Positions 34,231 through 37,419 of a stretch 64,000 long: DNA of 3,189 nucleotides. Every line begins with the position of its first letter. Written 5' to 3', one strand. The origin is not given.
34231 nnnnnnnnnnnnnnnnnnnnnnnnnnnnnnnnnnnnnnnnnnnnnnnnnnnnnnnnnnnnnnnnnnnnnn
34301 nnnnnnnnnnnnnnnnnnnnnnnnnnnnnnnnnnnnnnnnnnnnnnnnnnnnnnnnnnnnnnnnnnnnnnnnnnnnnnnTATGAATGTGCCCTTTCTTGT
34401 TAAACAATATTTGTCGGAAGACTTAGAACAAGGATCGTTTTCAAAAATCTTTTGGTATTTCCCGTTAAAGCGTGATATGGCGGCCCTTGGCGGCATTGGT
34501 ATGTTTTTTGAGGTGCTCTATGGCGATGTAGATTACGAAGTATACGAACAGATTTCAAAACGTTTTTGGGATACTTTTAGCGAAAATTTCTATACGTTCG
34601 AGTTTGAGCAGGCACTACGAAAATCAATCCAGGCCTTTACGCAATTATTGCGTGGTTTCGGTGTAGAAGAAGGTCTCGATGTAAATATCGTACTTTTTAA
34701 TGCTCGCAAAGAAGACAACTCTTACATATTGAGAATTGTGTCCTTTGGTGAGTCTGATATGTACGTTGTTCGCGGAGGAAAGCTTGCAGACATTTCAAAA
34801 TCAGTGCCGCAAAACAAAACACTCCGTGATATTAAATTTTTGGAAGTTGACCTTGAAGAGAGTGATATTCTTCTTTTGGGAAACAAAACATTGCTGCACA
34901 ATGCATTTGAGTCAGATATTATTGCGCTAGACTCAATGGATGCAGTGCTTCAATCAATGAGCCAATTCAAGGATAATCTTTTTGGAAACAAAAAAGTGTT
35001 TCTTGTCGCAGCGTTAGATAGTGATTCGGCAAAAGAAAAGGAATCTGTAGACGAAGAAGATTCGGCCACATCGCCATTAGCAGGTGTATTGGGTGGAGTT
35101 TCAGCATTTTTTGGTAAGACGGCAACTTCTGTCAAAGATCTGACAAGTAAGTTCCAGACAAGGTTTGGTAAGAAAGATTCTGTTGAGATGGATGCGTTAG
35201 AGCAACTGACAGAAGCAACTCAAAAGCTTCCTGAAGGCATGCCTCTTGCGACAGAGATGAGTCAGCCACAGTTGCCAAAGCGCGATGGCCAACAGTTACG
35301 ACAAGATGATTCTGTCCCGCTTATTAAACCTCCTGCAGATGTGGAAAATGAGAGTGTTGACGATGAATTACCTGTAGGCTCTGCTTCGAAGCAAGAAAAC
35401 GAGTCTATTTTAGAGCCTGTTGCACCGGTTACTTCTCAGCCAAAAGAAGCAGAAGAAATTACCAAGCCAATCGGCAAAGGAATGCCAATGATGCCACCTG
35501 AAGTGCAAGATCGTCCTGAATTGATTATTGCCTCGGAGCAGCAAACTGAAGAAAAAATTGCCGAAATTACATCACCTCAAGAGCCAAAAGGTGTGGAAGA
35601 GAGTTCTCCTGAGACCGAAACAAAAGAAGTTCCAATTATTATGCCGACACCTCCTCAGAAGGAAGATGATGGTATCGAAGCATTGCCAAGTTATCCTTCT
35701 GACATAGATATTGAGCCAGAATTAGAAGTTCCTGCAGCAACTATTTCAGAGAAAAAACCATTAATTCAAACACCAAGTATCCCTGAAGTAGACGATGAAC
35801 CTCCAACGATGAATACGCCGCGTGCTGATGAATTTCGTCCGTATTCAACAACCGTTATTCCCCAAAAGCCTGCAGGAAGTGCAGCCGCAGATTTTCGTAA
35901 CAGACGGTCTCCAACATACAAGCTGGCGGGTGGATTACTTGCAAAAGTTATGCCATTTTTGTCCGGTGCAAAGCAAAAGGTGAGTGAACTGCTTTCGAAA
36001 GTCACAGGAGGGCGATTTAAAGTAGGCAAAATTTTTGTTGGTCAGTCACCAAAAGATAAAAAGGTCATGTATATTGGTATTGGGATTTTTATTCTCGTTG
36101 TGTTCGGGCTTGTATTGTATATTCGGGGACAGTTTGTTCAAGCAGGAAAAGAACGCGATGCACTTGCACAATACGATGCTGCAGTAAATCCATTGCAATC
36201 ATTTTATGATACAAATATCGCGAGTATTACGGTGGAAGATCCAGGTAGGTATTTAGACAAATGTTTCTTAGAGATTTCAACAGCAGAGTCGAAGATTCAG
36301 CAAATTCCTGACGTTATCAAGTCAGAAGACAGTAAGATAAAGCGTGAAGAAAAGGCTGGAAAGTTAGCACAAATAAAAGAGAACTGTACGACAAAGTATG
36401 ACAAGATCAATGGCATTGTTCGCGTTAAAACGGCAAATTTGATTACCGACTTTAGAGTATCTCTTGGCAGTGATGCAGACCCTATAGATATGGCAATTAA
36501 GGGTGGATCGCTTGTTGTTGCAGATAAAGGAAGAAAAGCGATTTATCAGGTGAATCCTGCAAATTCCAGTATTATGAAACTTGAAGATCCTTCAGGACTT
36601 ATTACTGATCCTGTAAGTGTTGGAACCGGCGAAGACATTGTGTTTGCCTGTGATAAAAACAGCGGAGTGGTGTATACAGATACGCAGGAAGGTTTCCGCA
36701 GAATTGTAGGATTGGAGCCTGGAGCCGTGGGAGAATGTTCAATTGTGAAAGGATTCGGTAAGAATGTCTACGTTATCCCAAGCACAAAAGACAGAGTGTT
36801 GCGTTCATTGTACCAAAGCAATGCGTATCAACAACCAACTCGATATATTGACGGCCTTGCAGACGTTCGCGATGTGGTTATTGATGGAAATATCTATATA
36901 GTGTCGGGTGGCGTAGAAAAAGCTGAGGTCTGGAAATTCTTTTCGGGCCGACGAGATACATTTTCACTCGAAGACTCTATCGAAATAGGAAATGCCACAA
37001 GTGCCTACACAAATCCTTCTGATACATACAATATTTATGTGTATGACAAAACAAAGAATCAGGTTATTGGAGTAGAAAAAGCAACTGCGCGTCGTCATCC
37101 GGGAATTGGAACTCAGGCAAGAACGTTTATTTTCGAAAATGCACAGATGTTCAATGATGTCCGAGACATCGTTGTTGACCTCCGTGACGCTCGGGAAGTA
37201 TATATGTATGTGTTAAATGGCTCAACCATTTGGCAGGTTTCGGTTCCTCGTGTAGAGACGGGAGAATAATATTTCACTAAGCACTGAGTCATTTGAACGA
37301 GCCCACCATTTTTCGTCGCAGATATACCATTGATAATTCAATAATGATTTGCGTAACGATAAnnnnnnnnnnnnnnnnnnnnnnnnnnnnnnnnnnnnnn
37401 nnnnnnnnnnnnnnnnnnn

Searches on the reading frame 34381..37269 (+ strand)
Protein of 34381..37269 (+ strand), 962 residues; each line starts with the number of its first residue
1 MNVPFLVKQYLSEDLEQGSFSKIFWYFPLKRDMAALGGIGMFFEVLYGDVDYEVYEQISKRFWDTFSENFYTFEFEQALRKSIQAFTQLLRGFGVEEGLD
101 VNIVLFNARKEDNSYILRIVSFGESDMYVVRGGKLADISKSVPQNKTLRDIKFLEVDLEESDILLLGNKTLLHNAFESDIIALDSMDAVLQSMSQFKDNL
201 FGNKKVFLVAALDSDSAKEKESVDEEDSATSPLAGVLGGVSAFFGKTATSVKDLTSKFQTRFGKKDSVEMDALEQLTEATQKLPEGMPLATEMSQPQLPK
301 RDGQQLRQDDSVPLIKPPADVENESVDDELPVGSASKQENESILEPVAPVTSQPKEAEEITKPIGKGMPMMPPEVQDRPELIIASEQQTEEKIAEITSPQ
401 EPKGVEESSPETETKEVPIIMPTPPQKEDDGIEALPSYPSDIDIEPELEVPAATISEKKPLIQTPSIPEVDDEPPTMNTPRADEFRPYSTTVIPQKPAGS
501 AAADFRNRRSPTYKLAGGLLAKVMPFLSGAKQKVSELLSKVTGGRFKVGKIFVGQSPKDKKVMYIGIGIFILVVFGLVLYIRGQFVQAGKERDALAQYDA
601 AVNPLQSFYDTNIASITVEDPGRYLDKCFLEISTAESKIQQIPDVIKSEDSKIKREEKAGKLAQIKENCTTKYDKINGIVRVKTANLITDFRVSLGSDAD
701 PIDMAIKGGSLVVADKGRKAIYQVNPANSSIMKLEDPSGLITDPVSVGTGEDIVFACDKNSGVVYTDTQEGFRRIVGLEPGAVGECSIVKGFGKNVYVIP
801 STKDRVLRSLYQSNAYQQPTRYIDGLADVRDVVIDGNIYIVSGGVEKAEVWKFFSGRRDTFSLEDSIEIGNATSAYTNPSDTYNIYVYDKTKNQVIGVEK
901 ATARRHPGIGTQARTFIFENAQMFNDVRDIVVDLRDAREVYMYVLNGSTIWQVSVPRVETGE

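Call 8: search_protein_families(library=pfam, proteins=[window:34381-37269:+], max_evalue=0.001)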
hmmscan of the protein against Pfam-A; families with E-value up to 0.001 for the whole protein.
window:34381-37269:+ (962 aa): 0 families

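Call 22: search_solved_structures(query=window:34381-37269:+, max_evalue=1)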
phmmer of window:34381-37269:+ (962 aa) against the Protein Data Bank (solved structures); distinct sequences matched with E-value up to 1: 0.

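Call 47: search_protein_families(library=ncbifam, proteins=[window:34381-37269:+], max_evalue=0.01)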
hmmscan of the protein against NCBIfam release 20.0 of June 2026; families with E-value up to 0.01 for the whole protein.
window:34381-37269:+ (962 aa): 1 family
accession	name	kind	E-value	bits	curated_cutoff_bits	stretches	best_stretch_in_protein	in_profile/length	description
NF033206.1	ScyE_fam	subfamily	0.00056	19.5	80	0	654-729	101-170/333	ScyD/ScyE family protein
